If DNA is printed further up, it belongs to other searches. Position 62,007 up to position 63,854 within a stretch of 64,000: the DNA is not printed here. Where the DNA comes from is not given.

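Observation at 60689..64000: sipW - TasA-like/lamin-tail-domain - TasA-like/multi-TM operon (B. subtilis biofilm-fibre logic in a reduced genome)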

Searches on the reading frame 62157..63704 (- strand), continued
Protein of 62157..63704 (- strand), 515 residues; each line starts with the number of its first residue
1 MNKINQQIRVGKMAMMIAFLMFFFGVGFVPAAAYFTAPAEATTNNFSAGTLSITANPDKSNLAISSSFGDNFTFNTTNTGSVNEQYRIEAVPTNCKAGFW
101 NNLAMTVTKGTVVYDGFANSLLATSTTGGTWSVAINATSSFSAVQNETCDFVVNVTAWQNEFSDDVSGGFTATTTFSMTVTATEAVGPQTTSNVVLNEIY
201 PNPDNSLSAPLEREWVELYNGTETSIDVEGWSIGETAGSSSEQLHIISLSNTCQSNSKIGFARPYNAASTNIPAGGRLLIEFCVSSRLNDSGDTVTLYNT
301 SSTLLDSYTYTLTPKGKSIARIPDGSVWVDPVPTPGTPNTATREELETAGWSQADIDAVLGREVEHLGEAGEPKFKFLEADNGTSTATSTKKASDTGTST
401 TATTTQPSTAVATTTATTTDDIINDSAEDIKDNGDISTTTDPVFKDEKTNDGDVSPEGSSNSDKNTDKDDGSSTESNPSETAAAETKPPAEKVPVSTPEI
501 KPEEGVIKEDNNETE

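Call 23: predict_structure(alignment_id=A1)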
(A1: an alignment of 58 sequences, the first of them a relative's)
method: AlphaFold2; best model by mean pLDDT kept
length: 515 residues; sequences in the alignment: 58
mean_pLDDT: 75.4   pTM: 0.54
mean pLDDT of the five models: 75.4, 74.3, 72.9, 72.8, 72.0
residues with pLDDT >= 90: 201; 70-90: 129; 50-70: 74; < 50: 111
segments of 3 or more residues with pLDDT < 50: 368-397, 399-419, 432-446, 448-468, 470-474, 480-482
pLDDT, mean of each block of 10 residues (from residue 1): 62 83 73 57 76 97 91 98 97 95 97 97 97 93 92 98 92 98 81 90 83 92 92 90 94 83 91 92 86 95 95 91 79 84 86 79 53 35 36 45 44 42 50 44 41 42 45 46 52 53 55 50
secondary structure, 60 per line:
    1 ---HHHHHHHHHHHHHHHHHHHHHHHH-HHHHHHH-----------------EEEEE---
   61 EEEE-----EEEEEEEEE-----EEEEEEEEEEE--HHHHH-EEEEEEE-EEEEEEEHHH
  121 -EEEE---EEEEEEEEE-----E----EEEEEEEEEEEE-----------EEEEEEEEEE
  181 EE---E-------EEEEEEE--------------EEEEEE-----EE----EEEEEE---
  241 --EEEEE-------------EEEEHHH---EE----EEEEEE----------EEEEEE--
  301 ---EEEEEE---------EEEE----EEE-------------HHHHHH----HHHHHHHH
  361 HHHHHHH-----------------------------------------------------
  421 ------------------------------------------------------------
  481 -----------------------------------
elements in order: H4-27 H29-35 E53-57 E61-64 E70-78 E84-94 H97-101 E103-109 E111-117 E122-125 E129-137 E148-159 E171-182 E194-200 E215-220 E232-237 E243-247 E261-264 E277-282 E293-298 E304-309 E319-322 E327-329 H343-348 H353-367

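Call 25: fold_search(model_id=the predicted structure, library=pdb)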
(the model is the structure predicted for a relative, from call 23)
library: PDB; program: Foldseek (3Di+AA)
matches with E <= 10: 1964; with E <= 0.001: 53
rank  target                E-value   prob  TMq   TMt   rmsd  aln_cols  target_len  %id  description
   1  7b0w_C                9.8e-06  1.00  0.17  0.38  16.6       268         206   13  Crystal structure of the E. coli type 1 pilus assembly inhibitor FimI bound to FimC (released 2021-12-08)
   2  3bwu_C                1.2e-05  1.00  0.17  0.38  16.7       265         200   12  Crystal structure of the ternary complex of FimD (N-Terminal Domain, FimDN) with FimC and the N-terminally truncated p (released 2008-03-04)
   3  9fxb_C                1.4e-05  1.00  0.17  0.38  16.9       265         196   12  Cryo-EM structure of the type 1 pilus assembly platform as part of the FimI-bound chaperone-usher pilus complex (FimDH (released 2025-06-04)
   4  4dwh_C                1.7e-05  1.00  0.17  0.39  16.7       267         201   12  Structure of the major type 1 pilus subunit FIMA bound to the FIMC (2.5 A resolution) (released 2012-05-30)
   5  1qun_I                1.7e-05  1.00  0.16  0.33  16.7       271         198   14  X-RAY STRUCTURE OF THE FIMC-FIMH CHAPERONE ADHESIN COMPLEX FROM UROPATHOGENIC E.COLI (released 1999-08-31)
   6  9uvm                  2.1e-05  0.99  0.19  0.22  15.3       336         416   12  The SeMet pili protein of Streptococcus Sanguinis (released 2026-01-21)
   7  8wg6                  2.2e-05  0.99  0.18  0.21  15.8       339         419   12  Crystal structure of major pilin PilB from Streptococcus sanguinis - SeMet derivative (released 2025-03-26)
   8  9fxs_C                2.6e-05  1.00  0.17  0.38  17.0       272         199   13  Cryo-EM structure of the type 1 pilus complex including pilus rod and FimI-bound assembly platform after incorporation (released 2025-06-04)
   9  5ghu                  2.6e-05  1.00  0.17  0.37  17.1       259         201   10  Crystal structure of YadV chaperone at 1.63 Angstrom (released 2017-06-28)
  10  3jwn_C                3.1e-05  1.00  0.17  0.38  17.1       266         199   12  Complex of FimC, FimF, FimG and FimH (released 2010-06-16)
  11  9fx8_C                4.3e-05  1.00  0.17  0.38  16.9       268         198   12  Cryo-EM structure of the FimI-bound type 1 pilus assembly platform complex - Local refinement (released 2025-06-04)
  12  3jwn_I                4.7e-05  1.00  0.17  0.38  17.2       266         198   13  Complex of FimC, FimF, FimG and FimH (released 2010-06-16)
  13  3dpa                  6.2e-05  1.00  0.15  0.31  17.2       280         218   10  CRYSTAL STRUCTURE OF CHAPERONE PROTEIN PAPD REVEALS AN IMMUNOGLOBULIN FOLD (released 1991-10-15)
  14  1kiu_A                6.6e-05  1.00  0.18  0.38  16.6       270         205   11  FimH adhesin Q133N mutant-FimC chaperone complex with methyl-alpha-D-mannose (released 2002-06-05)
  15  3sqb_C                7.7e-05  1.00  0.17  0.37  16.7       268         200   12  Structure of the major type 1 pilus subunit FimA bound to the FimC chaperone (released 2012-05-30)
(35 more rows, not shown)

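Call 28: search_protein_families(library=pfam, alignment_id=A1, max_evalue=0.01)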
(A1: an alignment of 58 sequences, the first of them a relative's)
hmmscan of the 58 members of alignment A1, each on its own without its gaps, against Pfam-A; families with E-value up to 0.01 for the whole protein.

A. member 1, P0001 (515 aa): 1 family
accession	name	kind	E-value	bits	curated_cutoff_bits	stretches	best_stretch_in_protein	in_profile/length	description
PF00932.25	LTD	-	3.7e-14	53.4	34.3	1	189-311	3-108/109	Lamin Tail Domain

B. families by the number of members that match (of 58 scanned): 4 families
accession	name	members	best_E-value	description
PF00932.25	LTD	58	9.6e-20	Lamin Tail Domain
PF12389.13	Peptidase_M73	19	1.5e-10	Camelysin metallo-endopeptidase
PF23958.1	DUF7287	1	0.00073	Family of unknown function (DUF7287)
PF01891.21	CbiM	1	0.007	Cobalt uptake substrate-specific transmembrane region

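Call 29: find_encoding_contigs(protein=P0002, flank=6000, max_places=1)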
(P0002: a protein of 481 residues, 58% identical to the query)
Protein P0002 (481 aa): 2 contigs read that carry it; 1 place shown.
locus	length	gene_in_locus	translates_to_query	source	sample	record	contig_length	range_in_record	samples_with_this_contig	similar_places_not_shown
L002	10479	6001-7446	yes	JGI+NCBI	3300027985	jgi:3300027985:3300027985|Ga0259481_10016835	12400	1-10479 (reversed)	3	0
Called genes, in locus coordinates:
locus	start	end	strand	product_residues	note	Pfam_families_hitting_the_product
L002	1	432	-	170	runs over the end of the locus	PF00011:HSP20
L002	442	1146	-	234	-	PF13367:PrsW-protease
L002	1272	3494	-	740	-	PF00133:tRNA-synt_1, PF01406:tRNA-synt_1e (faint), PF09334:tRNA-synt_1g, PF00133:tRNA-synt_1, PF08264:Anticodon_1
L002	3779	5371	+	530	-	PF13229:Beta_helix (faint)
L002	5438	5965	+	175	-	-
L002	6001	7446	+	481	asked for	PF00932:LTD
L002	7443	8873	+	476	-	-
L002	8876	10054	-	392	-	PF00814:TsaD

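Call 30: find_encoding_contigs(protein=P0015, flank=6000, max_places=1)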
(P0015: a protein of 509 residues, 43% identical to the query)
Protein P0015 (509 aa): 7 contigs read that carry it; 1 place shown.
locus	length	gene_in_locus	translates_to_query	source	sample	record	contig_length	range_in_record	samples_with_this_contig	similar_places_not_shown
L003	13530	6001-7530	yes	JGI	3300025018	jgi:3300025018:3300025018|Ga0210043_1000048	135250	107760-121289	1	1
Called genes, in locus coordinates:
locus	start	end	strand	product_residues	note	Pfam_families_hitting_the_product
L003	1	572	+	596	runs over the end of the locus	PF00009:GTP_EFTU, PF01926:MMR_HSR1, PF02421:FeoB_N (faint), PF22042:EF-G_D2, PF03144:GTP_EFTU_D2, PF00679:EFG_C, PF21018:BipA_C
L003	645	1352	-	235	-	PF01479:S4, PF00849:PseudoU_synth_2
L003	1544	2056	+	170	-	PF02661:Fic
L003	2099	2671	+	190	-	PF04542:Sigma70_r2, PF08281:Sigma70_r4_2, PF04545:Sigma70_r4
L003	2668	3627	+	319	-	-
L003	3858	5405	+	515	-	-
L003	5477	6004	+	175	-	PF10502:Peptidase_S26 (faint), PF00717:Peptidase_S24 (faint)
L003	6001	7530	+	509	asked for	PF00932:LTD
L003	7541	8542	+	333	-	-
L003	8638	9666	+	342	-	PF00188:CAP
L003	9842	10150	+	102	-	PF00717:Peptidase_S24 (weak)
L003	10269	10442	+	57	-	-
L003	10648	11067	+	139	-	-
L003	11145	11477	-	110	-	PF09876:DUF2103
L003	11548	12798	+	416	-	PF00817:IMS, PF11799:IMS_C, PF13438:DUF4113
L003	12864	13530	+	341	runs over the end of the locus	-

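Call 31: find_encoding_contigs(protein=P0016, flank=6000, max_places=1)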
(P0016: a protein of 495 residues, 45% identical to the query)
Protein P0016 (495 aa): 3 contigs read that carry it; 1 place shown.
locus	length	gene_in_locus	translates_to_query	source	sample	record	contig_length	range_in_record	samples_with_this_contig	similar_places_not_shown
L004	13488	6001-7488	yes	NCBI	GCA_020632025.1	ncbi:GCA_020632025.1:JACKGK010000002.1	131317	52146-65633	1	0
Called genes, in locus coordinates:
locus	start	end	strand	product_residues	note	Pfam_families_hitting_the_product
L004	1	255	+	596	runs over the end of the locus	PF00009:GTP_EFTU, PF01926:MMR_HSR1, PF02421:FeoB_N (faint), PF22042:EF-G_D2, PF03144:GTP_EFTU_D2, PF00679:EFG_C, PF21018:BipA_C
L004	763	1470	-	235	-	PF01479:S4, PF00849:PseudoU_synth_2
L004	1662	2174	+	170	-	PF02661:Fic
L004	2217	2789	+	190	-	PF04542:Sigma70_r2, PF08281:Sigma70_r4_2, PF04545:Sigma70_r4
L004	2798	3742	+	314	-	-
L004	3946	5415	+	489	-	PF05048:NosD (faint), PF13229:Beta_helix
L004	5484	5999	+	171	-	PF10502:Peptidase_S26 (faint)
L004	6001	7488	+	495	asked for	PF00932:LTD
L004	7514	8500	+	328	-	-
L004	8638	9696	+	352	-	PF00188:CAP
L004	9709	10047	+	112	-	-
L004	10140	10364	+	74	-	-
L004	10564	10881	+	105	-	-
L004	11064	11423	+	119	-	-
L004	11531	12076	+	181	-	PF13671:AAA_33 (weak)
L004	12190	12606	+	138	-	-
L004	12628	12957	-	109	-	PF09876:DUF2103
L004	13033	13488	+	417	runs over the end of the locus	PF00817:IMS, PF11799:IMS_C, PF13438:DUF4113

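Call 40: search_solved_structures(query=L001:9465-10004:+, max_evalue=1, show_alignments=2)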
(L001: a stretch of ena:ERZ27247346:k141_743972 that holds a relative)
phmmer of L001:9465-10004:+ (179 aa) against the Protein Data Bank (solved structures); distinct sequences matched with E-value up to 1: 4.
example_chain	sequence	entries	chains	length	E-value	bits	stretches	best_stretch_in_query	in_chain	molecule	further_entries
7p2p_A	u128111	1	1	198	2.6e-09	40.4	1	25-153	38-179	Signal peptidase complex catalytic subunit SEC11A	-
9rjb_A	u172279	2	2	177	9.2e-09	38.6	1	25-135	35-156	Signal peptidase complex catalytic subunit SEC11A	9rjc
7p2q_A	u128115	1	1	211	4.8e-08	36.2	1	30-135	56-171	Signal peptidase complex catalytic subunit SEC11C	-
4nv4_A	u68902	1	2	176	0.56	13.2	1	34-70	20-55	Signal peptidase I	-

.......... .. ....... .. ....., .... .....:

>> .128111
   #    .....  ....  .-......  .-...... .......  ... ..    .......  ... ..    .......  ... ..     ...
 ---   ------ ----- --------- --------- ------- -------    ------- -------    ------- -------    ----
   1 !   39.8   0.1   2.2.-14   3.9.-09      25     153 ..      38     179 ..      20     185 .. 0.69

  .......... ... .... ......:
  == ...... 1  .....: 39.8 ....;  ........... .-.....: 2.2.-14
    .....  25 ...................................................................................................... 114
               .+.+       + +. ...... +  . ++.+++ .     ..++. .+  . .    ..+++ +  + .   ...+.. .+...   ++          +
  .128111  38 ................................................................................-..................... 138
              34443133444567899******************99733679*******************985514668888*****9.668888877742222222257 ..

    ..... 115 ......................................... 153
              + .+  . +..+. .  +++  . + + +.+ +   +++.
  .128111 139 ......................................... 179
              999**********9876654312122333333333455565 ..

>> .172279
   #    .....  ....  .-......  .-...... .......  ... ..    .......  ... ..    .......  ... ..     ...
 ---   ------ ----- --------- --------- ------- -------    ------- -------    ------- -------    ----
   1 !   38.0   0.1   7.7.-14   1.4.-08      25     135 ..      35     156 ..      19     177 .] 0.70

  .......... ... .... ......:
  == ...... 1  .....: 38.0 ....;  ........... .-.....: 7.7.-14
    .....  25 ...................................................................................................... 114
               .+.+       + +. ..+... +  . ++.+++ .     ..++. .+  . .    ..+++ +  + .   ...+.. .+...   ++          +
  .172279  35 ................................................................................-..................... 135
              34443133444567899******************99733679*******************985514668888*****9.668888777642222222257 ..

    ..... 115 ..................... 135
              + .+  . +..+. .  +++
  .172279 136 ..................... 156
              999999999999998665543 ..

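Call 41: search_solved_structures(query=L001:7772-9388:+, max_evalue=10, show_alignments=2)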
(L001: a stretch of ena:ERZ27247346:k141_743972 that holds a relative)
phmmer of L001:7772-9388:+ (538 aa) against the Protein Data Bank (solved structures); distinct sequences matched with E-value up to 10: 2.
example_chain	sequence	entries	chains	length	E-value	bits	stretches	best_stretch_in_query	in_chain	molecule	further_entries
8xy8_A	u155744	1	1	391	0.021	16.8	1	88-179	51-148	Beta-lactamase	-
3gb4_A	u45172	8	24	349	1.2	11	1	44-84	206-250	DdmC | Dicamba O-demethylase, oxygenase component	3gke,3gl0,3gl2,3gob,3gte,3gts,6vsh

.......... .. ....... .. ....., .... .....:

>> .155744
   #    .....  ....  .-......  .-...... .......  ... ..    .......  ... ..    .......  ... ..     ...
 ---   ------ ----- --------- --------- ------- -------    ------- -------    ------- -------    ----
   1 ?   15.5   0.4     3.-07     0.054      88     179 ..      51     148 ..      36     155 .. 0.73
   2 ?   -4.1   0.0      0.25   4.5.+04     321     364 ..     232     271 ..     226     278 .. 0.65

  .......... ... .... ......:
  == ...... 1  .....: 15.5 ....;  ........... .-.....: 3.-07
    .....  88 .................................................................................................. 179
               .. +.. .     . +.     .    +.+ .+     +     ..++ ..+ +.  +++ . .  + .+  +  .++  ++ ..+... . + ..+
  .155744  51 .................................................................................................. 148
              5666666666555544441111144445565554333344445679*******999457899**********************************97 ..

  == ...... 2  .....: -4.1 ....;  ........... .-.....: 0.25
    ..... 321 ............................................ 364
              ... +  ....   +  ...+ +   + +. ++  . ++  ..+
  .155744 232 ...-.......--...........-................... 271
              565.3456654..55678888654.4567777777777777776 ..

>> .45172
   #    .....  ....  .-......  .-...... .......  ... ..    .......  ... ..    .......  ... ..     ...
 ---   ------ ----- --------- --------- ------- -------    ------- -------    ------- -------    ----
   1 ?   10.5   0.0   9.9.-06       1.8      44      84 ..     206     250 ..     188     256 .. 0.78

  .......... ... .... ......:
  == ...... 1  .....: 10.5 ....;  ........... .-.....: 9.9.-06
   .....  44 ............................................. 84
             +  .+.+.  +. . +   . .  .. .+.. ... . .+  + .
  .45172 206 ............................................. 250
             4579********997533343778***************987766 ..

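Call 46: find_related_loci(query=A1, collection=genome_contigs, flank=8000)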
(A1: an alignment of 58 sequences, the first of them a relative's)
Query A1 (515 aa) in genome_contigs; peptide patterns used: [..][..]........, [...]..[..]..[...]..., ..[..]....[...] (x = any residue, [..] = any of these).
600 stretches matched a pattern (row limit reached: there are more); 303 encode a relative of the query (tblastn E <= 1e-3); the best 80 are kept; 80 distinct loci.
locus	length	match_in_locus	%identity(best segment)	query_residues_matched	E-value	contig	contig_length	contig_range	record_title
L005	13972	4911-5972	34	20-375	4e-47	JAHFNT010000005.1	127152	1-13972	MAG: Candidatus Nomurabacteria bacterium isolate nzgw487 NODE_108_length_127153_cov_5.038156, whole genome shotgun seque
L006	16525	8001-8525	42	188-372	6e-39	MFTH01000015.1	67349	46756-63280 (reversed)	MAG: Candidatus Nomurabacteria bacterium RIFCSPHIGHO2_01_FULL_37_25 rifcsphigho2_01_scaffold_715, whole genome shotgun s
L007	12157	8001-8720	37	117-372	1e-37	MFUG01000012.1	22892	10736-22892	MAG: Candidatus Nomurabacteria bacterium RIFCSPHIGHO2_02_FULL_42_19 rifcsphigho2_02_scaffold_4326, whole genome shotgun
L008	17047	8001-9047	31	1-361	5e-37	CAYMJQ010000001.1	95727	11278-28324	MAG TPA_asm: uncultured Candidatus Saccharibacteria bacterium isolate SRP329715_co2_189 genome assembly, contig: NODE_47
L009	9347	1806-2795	34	10-339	2e-35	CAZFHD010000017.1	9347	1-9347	MAG TPA_asm: uncultured Candidatus Saccharibacteria bacterium isolate binchicken_co196_455 genome assembly, contig: NODE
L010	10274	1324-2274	33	15-339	1e-33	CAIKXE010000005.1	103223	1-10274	uncultured bacterium isolate Loclat_bin-10281 genome assembly, contig: bin-10281:05/13, whole genome shotgun sequence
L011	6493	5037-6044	29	1-339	2e-31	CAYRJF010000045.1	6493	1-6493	MAG TPA_asm: uncultured Gammaproteobacteria bacterium isolate binchicken_co13_456 genome assembly, contig: NODE_20072_le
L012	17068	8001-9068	29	10-344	5e-30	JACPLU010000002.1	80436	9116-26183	MAG: Parcubacteria group bacterium isolate NC_groundwater_529_Ag_S-0.1um_38_18 S35_SO-1_scaffold_148104, whole genome sh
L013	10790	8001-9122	29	12-348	4e-27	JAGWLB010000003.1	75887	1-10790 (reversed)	MAG: Patescibacteria group bacterium isolate REEB175 contig-150_255, whole genome shotgun sequence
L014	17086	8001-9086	29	1-339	2e-26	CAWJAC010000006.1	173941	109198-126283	MAG: Candidatus Zambryskibacteria bacterium isolate MFD03726.bin.2.15 genome assembly, contig: contig_87035, whole genom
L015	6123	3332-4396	26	5-344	2e-25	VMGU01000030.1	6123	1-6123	MAG: Parcubacteria group bacterium Athens0714_26 Athens071426_scaffold_2096, whole genome shotgun sequence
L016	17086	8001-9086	28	2-346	8e-24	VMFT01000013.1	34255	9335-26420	MAG: Parcubacteria group bacterium Gr01-1014_29 G01um101429_scaffold_586, whole genome shotgun sequence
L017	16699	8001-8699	31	167-378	2e-22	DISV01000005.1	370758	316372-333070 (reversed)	MAG TPA_asm: Patescibacteria group bacterium UBA6201 UBA6201_contig_1585, whole genome shotgun sequence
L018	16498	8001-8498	35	194-344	4e-21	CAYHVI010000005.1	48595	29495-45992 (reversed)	MAG TPA_asm: uncultured Candidatus Saccharibacteria bacterium isolate ERP119705_co17_966 genome assembly, contig: NODE_6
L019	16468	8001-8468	37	194-345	7e-21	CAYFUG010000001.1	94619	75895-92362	MAG TPA_asm: uncultured Bdellovibrionales bacterium isolate ERP107533_co1_14 genome assembly, contig: NODE_39_length_946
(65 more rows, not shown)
